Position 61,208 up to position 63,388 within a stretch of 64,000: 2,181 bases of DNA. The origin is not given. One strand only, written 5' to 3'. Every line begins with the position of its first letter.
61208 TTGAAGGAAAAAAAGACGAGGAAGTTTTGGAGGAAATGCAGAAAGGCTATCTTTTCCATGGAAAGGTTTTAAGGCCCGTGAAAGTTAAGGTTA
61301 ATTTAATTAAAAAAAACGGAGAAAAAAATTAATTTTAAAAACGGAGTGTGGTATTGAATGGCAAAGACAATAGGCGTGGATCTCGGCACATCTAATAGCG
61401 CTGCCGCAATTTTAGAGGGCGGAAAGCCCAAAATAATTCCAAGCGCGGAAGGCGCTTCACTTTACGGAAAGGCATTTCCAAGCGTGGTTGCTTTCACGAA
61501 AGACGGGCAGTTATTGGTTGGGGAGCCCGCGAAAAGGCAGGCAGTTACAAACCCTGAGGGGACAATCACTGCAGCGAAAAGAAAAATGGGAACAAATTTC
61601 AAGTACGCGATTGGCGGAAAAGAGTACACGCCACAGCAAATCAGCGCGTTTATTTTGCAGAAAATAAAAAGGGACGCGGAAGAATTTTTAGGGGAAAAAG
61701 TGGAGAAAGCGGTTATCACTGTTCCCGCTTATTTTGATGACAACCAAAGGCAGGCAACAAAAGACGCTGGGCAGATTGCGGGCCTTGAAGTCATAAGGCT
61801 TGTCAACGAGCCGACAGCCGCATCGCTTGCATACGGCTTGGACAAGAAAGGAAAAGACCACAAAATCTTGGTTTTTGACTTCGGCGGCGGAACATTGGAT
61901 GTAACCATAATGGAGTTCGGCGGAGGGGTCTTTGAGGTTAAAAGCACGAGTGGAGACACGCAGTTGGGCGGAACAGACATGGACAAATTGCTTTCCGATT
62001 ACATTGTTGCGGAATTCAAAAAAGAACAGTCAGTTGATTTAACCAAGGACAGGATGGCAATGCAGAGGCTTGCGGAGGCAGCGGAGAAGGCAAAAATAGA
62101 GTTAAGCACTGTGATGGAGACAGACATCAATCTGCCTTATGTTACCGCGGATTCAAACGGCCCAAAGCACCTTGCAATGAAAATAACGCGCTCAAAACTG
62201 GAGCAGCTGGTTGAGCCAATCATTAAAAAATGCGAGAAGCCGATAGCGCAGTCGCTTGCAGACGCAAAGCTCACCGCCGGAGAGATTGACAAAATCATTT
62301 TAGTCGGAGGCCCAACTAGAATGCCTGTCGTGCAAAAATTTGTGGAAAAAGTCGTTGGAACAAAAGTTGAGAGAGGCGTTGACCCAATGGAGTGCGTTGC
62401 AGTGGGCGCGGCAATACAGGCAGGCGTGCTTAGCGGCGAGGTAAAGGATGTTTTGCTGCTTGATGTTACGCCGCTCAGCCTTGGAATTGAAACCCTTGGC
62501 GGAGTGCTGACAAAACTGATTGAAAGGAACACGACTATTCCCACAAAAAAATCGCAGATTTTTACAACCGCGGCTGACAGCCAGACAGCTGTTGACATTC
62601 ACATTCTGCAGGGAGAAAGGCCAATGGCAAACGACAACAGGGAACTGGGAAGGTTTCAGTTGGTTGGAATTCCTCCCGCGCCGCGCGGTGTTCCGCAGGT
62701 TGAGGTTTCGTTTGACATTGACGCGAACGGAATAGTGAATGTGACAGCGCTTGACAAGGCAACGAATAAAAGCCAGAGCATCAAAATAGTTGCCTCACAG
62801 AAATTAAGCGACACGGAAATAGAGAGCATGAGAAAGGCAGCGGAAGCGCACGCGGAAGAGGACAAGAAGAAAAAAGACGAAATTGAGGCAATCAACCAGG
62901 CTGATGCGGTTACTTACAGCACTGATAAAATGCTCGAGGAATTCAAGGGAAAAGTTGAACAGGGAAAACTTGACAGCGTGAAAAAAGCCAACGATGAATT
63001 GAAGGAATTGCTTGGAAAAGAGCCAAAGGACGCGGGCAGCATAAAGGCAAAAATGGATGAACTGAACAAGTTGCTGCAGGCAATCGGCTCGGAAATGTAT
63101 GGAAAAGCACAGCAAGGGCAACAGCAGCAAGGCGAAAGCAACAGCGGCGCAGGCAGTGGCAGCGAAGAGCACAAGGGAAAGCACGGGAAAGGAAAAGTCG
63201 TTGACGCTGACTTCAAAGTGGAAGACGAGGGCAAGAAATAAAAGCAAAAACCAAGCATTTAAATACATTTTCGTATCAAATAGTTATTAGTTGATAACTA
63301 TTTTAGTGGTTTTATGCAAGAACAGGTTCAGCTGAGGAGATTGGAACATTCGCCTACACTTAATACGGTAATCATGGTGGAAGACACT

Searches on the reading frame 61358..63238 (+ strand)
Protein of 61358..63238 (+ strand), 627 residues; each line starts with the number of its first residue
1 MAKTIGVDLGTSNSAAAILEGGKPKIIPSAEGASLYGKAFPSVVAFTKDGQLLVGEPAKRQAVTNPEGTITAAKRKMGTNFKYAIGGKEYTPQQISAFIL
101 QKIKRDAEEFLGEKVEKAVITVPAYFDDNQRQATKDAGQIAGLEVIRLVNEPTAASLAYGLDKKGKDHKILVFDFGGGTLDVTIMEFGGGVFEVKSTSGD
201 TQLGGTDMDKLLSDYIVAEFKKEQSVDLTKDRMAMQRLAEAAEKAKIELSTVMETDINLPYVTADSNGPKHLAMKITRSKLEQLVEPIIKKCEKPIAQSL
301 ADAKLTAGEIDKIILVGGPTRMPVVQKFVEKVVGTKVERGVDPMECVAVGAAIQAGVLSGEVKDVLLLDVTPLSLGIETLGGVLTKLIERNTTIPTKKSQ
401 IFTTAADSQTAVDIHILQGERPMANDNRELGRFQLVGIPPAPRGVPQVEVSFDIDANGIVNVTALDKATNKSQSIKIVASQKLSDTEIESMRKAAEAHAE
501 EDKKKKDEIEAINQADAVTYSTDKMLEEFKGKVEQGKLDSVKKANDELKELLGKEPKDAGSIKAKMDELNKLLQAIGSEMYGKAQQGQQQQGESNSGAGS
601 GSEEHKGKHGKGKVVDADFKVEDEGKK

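Call 11: search_protein_families(library=pfam, proteins=[window:61358-63238:+], max_evalue=0.001)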
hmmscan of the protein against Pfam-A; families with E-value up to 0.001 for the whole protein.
window:61358-63238:+ (627 aa): 3 families
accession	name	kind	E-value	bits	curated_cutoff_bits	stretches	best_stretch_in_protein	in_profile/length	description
PF00012.26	HSP70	-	1.9e-226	753.4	20.6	2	84-581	102-598/599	Hsp70 protein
PF06723.19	MreB_Mbl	-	2e-18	66.7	27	1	3-353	2-317/327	MreB/Mbl protein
PF02782.22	FGGY_C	-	0.00011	22.5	27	1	305-357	145-196/198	FGGY family of carbohydrate kinases, C-terminal domain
